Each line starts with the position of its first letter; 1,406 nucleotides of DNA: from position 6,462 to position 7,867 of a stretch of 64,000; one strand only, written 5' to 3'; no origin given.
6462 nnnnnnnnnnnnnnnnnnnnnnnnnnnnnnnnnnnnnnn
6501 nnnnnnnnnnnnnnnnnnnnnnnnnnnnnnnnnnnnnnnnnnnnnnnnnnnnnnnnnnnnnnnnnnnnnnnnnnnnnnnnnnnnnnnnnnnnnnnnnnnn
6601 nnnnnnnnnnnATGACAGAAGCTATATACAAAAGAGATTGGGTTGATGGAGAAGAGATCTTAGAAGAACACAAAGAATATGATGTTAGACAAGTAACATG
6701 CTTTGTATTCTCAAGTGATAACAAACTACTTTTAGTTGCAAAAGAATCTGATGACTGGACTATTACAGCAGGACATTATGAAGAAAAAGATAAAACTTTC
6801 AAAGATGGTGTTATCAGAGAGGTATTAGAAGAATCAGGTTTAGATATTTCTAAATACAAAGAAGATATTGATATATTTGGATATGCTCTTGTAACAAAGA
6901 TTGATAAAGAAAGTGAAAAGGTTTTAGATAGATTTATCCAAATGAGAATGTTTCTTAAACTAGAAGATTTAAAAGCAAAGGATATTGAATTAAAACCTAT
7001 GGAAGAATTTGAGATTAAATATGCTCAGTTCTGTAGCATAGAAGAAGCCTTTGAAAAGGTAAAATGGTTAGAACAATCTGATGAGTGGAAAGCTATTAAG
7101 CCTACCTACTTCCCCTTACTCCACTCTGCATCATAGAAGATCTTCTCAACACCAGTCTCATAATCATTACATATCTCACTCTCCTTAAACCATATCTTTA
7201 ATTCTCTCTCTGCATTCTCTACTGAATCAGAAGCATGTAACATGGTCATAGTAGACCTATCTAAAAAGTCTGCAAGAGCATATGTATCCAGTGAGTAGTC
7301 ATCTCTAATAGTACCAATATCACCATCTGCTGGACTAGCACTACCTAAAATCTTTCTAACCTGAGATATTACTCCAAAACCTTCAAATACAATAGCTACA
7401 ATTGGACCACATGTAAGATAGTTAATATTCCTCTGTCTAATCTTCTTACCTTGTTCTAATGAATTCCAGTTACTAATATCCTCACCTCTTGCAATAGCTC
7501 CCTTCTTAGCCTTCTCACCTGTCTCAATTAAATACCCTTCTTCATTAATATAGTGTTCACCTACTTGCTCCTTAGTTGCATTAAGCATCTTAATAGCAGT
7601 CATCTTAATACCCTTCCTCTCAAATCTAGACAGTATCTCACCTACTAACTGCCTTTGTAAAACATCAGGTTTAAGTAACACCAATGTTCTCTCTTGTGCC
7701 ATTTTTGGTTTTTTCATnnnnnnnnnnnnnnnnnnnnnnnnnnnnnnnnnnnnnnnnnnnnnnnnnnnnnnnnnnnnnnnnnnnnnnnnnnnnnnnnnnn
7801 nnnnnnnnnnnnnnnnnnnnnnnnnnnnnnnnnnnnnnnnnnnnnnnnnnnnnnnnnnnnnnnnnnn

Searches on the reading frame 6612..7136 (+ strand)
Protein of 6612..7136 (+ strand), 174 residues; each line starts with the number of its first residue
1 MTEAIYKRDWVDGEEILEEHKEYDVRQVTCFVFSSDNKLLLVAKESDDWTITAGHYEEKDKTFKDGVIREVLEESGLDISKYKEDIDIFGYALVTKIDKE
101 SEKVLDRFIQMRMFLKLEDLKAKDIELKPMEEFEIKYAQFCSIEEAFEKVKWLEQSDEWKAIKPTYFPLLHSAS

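Call 3: search_protein_families(library=pfam, proteins=[window:6612-7136:+], max_evalue=0.01)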
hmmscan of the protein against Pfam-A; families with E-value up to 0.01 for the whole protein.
window:6612-7136:+ (174 aa): 1 family
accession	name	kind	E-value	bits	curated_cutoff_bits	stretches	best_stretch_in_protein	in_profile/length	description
PF00293.34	NUDIX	-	1.1e-10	42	21.1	1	26-150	4-121/134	NUDIX domain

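Call 4: search_protein_families(library=ncbifam, proteins=[window:6612-7136:+], max_evalue=0.01)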
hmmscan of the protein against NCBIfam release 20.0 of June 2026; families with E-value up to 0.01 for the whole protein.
window:6612-7136:+ (174 aa): 1 family
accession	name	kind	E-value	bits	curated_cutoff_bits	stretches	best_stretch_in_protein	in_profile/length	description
NF006961.0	PRK09438.1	equivalog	0.00083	18.8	103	1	28-84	11-68/151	dihydroneopterin triphosphate diphosphatase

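Call 5: find_homologous_proteins(query=window:6612-7136:+)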
Query window:6612-7136:+ (174 aa): 8 proteins with E <= 0.001 among 56 candidates.
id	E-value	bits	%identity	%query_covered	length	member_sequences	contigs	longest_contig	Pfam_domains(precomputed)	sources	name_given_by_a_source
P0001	7.4e-103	359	97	100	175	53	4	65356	PF00293.35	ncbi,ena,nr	ncbi:MAG TPA: NUDIX domain-containing protein [Candidatus Dojkabacteria bacterium]|nr:NUDIX domain-c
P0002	4.6e-45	171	53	92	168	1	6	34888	PF00293.35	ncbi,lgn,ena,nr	ncbi:NUDIX hydrolase [Candidatus Dojkabacteria bacterium]|nr:NUDIX hydrolase [Candidatus Dojkabacter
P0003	2.4e-44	169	55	93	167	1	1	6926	PF00293.35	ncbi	-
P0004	1.1e-42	164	50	94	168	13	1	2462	PF00293.35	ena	-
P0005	1.5e-42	163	50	93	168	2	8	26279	PF00293.35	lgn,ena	-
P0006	8.6e-39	151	50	90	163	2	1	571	PF00293.35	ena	-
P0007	7.1e-29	119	44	89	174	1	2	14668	PF00293.35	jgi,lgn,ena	-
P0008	1.0e-4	40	39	57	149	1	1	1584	PF00293.35,PF14815.13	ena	-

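Call 7: find_encoding_contigs(protein=P0001, flank=6000, max_places=4)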
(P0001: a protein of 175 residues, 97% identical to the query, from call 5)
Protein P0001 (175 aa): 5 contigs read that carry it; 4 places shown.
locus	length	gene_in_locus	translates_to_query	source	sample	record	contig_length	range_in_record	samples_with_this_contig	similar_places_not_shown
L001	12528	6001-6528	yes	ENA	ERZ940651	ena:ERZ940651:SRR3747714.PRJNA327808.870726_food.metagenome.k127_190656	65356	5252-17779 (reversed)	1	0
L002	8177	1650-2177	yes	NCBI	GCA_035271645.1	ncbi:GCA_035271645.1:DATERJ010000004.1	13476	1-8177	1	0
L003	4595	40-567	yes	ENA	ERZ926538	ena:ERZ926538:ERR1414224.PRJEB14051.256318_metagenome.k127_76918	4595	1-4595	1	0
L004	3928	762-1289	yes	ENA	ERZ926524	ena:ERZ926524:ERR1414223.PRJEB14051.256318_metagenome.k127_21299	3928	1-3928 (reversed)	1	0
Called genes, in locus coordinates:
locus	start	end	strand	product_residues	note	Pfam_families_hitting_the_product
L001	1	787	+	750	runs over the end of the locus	PF13361:UvrD_C (faint), PF13245:AAA_19, PF01443:Viral_helicase1 (faint), PF00580:UvrD-helicase (weak), PF13538:UvrD_C_2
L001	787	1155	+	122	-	PF12647:RNHCP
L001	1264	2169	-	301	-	PF10646:Germane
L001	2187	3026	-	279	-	-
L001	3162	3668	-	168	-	PF05014:Nuc_deoxyrib_tr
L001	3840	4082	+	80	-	-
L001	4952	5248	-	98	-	-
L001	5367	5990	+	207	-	PF03167:UDG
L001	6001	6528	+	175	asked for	PF00293:NUDIX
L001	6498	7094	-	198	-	PF00334:NDK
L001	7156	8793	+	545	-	PF04055:Radical_SAM, PF16199:Radical_SAM_C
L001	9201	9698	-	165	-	-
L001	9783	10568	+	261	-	PF12686:DUF3800 (weak)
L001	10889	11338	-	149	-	-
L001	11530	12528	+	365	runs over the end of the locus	PF01551:Peptidase_M23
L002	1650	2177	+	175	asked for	PF00293:NUDIX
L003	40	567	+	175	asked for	PF00293:NUDIX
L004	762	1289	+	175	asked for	PF00293:NUDIX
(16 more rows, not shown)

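Call 8: find_encoding_contigs(protein=P0002, flank=6000, max_places=4)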
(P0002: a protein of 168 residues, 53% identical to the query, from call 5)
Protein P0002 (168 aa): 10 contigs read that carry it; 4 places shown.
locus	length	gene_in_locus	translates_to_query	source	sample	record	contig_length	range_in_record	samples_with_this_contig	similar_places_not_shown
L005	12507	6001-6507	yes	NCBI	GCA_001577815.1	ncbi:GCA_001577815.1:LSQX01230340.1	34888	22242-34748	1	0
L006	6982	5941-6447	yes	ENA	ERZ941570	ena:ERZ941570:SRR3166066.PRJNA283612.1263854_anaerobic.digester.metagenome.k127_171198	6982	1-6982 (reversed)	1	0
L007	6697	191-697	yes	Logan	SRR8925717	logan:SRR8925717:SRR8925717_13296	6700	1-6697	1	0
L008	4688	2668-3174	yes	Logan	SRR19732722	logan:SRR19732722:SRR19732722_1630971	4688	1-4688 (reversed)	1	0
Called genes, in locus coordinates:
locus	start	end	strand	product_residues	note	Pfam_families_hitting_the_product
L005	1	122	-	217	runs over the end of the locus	PF27462:RecX_N, PF02631:RecX_HTH2, PF21981:RecX_HTH3 (weak)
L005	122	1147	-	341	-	PF00154:RecA_N, PF06745:ATPase (weak), PF08423:Rad51, PF01637:ATPase_2 (faint), PF21096:RecA_C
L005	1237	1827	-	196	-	-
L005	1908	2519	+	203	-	PF18936:DUF5684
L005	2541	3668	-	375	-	PF02646:RmuC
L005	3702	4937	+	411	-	PF01943:Polysacc_synt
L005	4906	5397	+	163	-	PF01741:MscL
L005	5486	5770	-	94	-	-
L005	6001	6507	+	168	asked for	PF00293:NUDIX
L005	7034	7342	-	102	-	-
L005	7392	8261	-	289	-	-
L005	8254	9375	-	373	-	PF13439:Glyco_transf_4, PF20706:GT4-conflict (weak), PF00534:Glycos_transf_1, PF13692:Glyco_trans_1_4, PF13524:Glyco_trans_1_2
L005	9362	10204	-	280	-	-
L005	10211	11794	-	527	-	PF00535:Glycos_transf_2, PF13641:Glyco_tranf_2_3 (weak)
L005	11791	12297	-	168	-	PF00293:NUDIX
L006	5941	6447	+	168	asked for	PF00293:NUDIX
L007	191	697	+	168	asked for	PF00293:NUDIX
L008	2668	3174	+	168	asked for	PF00293:NUDIX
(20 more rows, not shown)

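Call 9: find_encoding_contigs(protein=P0005, flank=6000, max_places=4)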
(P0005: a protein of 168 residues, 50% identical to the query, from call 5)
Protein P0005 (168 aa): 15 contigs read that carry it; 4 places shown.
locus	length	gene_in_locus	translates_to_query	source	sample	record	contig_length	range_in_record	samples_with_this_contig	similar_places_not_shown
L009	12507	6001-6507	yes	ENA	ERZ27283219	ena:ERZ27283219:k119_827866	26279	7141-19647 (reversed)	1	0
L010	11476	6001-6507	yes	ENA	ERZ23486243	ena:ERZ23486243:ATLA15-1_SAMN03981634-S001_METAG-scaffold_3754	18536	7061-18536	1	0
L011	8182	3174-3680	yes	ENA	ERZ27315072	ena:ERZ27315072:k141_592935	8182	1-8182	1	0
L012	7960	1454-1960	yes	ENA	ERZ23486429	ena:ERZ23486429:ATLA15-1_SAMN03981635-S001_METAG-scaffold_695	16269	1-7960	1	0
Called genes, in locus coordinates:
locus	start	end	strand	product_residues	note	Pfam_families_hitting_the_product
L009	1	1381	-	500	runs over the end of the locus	-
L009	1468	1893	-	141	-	PF00692:dUTPase, PF22769:DCD (weak)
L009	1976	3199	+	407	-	-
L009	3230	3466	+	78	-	PF00462:Glutaredoxin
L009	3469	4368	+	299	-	PF00890:FAD_binding_2 (faint), PF01134:GIDA (faint), PF01266:DAO (faint), PF03486:HI0933_like (faint), PF07992:Pyr_redox_2, PF12831:FAD_oxidored (faint), PF13738:Pyr_redox_3, PF00070:Pyr_redox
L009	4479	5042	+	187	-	-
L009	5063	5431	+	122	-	-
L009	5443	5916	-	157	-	-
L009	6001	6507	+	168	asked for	PF00293:NUDIX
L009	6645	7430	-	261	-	PF00459:Inositol_P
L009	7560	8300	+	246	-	-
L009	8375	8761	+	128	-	-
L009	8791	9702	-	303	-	PF02086:MethyltransfD12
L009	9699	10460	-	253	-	PF22515:DUF6996, PF22518:DUF6997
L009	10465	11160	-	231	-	PF01555:N6_N4_Mtase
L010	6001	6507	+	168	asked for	PF00293:NUDIX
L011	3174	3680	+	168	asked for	PF00293:NUDIX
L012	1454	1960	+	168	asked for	PF00293:NUDIX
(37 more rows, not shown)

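Call 10: find_encoding_contigs(protein=P0007, flank=6000, max_places=3)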
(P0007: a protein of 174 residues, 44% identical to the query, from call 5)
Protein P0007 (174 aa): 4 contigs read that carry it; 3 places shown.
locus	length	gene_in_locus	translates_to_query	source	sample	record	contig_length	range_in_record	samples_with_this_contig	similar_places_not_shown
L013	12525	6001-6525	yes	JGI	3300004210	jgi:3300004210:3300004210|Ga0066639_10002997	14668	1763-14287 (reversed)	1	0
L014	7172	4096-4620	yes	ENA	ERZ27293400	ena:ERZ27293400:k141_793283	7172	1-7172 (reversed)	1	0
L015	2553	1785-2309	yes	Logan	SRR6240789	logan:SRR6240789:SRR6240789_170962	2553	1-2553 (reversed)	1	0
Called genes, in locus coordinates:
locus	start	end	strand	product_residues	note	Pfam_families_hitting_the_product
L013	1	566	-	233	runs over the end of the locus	PF01522:Polysacc_deac_1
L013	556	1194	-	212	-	-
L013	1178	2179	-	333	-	PF00535:Glycos_transf_2, PF10111:Glyco_tranf_2_2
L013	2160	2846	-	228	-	PF01712:dNK (weak)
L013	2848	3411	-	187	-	PF12917:YfbR-like, PF13023:HD_3, PF01966:HD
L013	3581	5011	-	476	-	-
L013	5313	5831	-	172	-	PF00293:NUDIX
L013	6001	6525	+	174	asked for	PF00293:NUDIX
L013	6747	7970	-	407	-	PF00376:MerR, PF13411:MerR_1 (weak), PF00145:DNA_methylase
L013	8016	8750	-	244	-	PF09553:RE_Eco47II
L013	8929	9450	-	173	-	PF01936:NYN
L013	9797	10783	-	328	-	PF01022:HTH_5 (faint), PF08220:HTH_DeoR (weak), PF08279:HTH_11 (weak), PF13412:HTH_24 (weak), PF24390:PRTase-CE (weak)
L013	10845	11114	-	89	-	-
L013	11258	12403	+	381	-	PF01270:Glyco_hydro_8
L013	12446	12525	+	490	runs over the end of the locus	PF00535:Glycos_transf_2, PF13641:Glyco_tranf_2_3, PF13506:Glyco_transf_21, PF13632:Glyco_trans_2_3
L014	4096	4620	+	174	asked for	PF00293:NUDIX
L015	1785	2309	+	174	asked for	PF00293:NUDIX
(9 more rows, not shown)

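Call 33: search_solved_structures(query=window:6612-7136:+, max_evalue=0.1, show_alignments=2)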
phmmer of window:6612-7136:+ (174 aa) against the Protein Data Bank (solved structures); distinct sequences matched with E-value up to 0.1: 11.
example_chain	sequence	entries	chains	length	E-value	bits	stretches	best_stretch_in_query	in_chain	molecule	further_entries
6y3z_A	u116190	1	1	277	0.00015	24.8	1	21-87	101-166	m7GpppN-mRNA hydrolase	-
3o8s_A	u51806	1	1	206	0.00018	24.6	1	31-81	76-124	ADP-ribose pyrophosphatase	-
2jvb_A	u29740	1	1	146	0.00068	22.7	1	26-87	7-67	mRNA-decapping enzyme subunit 2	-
4kg4_A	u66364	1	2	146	0.00068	22.7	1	26-87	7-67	mRNA-decapping enzyme subunit 2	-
4k6e_A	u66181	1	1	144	0.00093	22.3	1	37-87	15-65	mRNA-decapping enzyme subunit 2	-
4kg3_A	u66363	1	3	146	0.0017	21.4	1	26-87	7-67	mRNA-decapping enzyme subunit 2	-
3id9_A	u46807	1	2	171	0.0029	20.7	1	31-80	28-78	MutT/NUDIX family protein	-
3i7u_A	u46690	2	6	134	0.017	18.2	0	33-153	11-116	AP4A hydrolase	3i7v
3smd_A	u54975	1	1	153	0.021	17.9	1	27-91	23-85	MutT/NUDIX family protein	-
2b06_A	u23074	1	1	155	0.044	16.8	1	44-80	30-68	MutT/nudix family protein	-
3q1p_A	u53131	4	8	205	0.087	15.9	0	6-83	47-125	Phosphohydrolase (MutT/nudix family protein)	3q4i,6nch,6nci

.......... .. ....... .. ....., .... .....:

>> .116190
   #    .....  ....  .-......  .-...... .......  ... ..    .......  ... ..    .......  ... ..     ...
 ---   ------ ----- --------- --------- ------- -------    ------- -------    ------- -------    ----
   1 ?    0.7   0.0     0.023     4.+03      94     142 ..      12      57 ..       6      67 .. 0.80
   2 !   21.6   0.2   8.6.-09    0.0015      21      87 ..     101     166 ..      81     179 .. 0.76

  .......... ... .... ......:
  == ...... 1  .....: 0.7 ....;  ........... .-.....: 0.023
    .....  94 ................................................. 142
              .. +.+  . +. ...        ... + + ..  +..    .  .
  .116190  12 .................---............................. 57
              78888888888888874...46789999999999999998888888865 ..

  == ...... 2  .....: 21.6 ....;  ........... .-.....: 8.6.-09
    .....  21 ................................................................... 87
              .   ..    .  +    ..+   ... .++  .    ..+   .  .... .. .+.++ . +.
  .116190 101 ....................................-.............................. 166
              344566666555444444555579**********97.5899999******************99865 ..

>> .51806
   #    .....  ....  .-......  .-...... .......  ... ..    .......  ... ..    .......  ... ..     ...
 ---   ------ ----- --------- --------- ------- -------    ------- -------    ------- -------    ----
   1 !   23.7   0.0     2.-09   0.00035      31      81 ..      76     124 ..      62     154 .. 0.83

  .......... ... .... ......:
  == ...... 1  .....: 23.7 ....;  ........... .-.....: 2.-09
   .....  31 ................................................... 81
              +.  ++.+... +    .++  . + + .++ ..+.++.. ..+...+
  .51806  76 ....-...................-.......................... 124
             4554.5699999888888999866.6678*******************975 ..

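Call 34: search_protein_families(library=padloc, proteins=[window:6612-7136:+], max_evalue=0.01)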
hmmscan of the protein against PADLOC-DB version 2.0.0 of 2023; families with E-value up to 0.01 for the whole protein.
window:6612-7136:+ (174 aa): 0 families

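Call 60: predict_structure(alignment_id=A2)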
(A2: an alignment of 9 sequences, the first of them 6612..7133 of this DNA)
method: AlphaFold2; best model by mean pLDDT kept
length: 174 residues; sequences in the alignment: 9
mean_pLDDT: 92.7   pTM: 0.87
mean pLDDT of the five models: 92.7, 92.4, 92.3, 91.8, 90.5
residues with pLDDT >= 90: 149; 70-90: 17; 50-70: 5; < 50: 3
segments of 3 or more residues with pLDDT < 50: 172-174
pLDDT, mean of each block of 10 residues (from residue 1): 86 95 97 97 92 95 97 97 97 96 96 97 96 86 95 92 82 47
secondary structure, 60 per line:
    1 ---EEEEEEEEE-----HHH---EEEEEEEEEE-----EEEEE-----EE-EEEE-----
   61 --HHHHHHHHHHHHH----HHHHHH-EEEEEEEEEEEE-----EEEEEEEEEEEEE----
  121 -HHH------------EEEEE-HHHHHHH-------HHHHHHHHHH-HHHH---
elements in order: E4-12 E24-33 E39-43 E52-55 H63-75 H80-85 E87-98 E104-116 E137-141 H143-149 H157-166 H168-171

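Call 65: fold_search(model_id=the predicted structure, library=pdb)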
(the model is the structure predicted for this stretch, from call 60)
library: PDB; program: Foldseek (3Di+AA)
matches with E <= 10: 1252; with E <= 0.001: 70
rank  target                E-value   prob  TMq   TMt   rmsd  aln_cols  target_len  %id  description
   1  4kyx_B                9.6e-07  1.00  0.47  0.59   4.4       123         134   22  Crystal structure of ADP-ribose pyrophosphatase MutT from Rickettsia felis (released 2013-08-07)
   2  4kyx_A                1.0e-06  1.00  0.47  0.57   4.6       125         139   22  Crystal structure of ADP-ribose pyrophosphatase MutT from Rickettsia felis (released 2013-08-07)
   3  2i6k_B                3.1e-06  1.00  0.48  0.39   6.2       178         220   18  Crystal structure of human type I IPP isomerase complexed with a substrate analog (released 2007-06-05)
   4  6vck_B                3.3e-06  1.00  0.52  0.56   5.8       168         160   15  Crystal structure of E.coli RppH-DapF in complex with GDP, Mg2+ and F- (released 2020-02-05)
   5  2i6k_A                4.8e-06  1.00  0.48  0.38   6.2       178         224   18  Crystal structure of human type I IPP isomerase complexed with a substrate analog (released 2007-06-05)
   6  7b66_A                5.5e-06  1.00  0.49  0.52   8.0       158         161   16  Structure of NUDT15 R139H Mutant in complex with TH7755 (released 2021-03-24)
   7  6d1q_B                5.8e-06  1.00  0.51  0.54   6.3       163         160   15  Crystal structure of E. coli RppH-DapF complex, monomer (released 2018-05-23)
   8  6vcn                  6.6e-06  1.00  0.54  0.58   5.4       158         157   15  Crystal structure of E.coli RppH in complex with ppcpG (released 2020-02-05)
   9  7sez                  6.6e-06  1.00  0.46  0.39   9.0       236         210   15  Crystal structure of Vaccinia Virus decapping enzyme D9 in complex with m7GDP (released 2022-03-30)
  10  4s2y_A                7.0e-06  1.00  0.46  0.51   7.1       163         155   15  Structure of E. coli RppH bound to RNA and three magnesium ions (released 2015-02-11)
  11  4s2x_A                8.5e-06  1.00  0.49  0.53   6.6       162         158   15  Structure of E. coli RppH bound to RNA and two magnesium ions (released 2015-02-11)
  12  6vcq                  9.0e-06  1.00  0.49  0.53   5.9       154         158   14  Crystal structure of E.coli RppH in complex with GTP (released 2020-02-05)
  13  6d13_B                9.6e-06  1.00  0.51  0.55   6.3       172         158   15  Crystal structure of E.coli RppH-DapF complex (released 2018-05-23)
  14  6vcp                  9.6e-06  1.00  0.48  0.52   6.8       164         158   15  Crystal structure of E.coli RppH in complex with UTP (released 2020-02-05)
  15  6d1v_B                1.2e-05  1.00  0.50  0.54   6.3       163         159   15  Crystal structure of E. coli RppH-DapF complex, monomer bound to RNA (released 2018-05-23)
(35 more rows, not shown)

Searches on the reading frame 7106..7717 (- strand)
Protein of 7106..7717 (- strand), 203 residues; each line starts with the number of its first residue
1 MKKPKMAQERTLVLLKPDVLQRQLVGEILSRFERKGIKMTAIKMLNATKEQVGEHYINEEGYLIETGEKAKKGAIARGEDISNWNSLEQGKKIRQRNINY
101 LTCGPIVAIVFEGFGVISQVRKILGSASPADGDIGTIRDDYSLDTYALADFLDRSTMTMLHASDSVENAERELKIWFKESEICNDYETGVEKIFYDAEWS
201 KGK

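Call 3: search_protein_families(library=pfam, proteins=[window:7106-7717:-], max_evalue=0.01)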
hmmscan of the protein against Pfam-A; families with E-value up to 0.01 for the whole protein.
window:7106-7717:- (203 aa): 1 family
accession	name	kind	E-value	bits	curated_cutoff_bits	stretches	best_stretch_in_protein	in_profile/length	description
PF00334.24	NDK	-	4.4e-38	130.7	27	2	78-182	41-135/135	Nucleoside diphosphate kinase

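Call 4: search_protein_families(library=ncbifam, proteins=[window:7106-7717:-], max_evalue=0.01)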
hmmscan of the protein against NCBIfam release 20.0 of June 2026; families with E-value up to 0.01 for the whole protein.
window:7106-7717:- (203 aa): 6 families
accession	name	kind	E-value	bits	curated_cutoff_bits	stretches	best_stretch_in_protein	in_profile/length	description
NF001908.0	PRK00668.1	equivalog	7.4e-38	129.5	155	2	79-184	45-140/141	nucleoside-diphosphate kinase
NF011112.0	PRK14540.1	equivalog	5.6e-33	113.6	202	2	85-179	50-134/135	nucleoside-diphosphate kinase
NF011115.0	PRK14543.1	equivalog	1.7e-29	102.8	287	1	9-184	6-157/169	nucleoside-diphosphate kinase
NF011113.0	PRK14541.1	equivalog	1.1e-19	70.9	255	2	9-57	2-50/140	nucleoside-diphosphate kinase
NF011114.0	PRK14542.1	equivalog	1.2e-17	63.9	250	2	79-182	43-136/137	nucleoside-diphosphate kinase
NF011116.0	PRK14545.1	equivalog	1e-16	61.3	217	2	84-181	50-137/139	nucleoside-diphosphate kinase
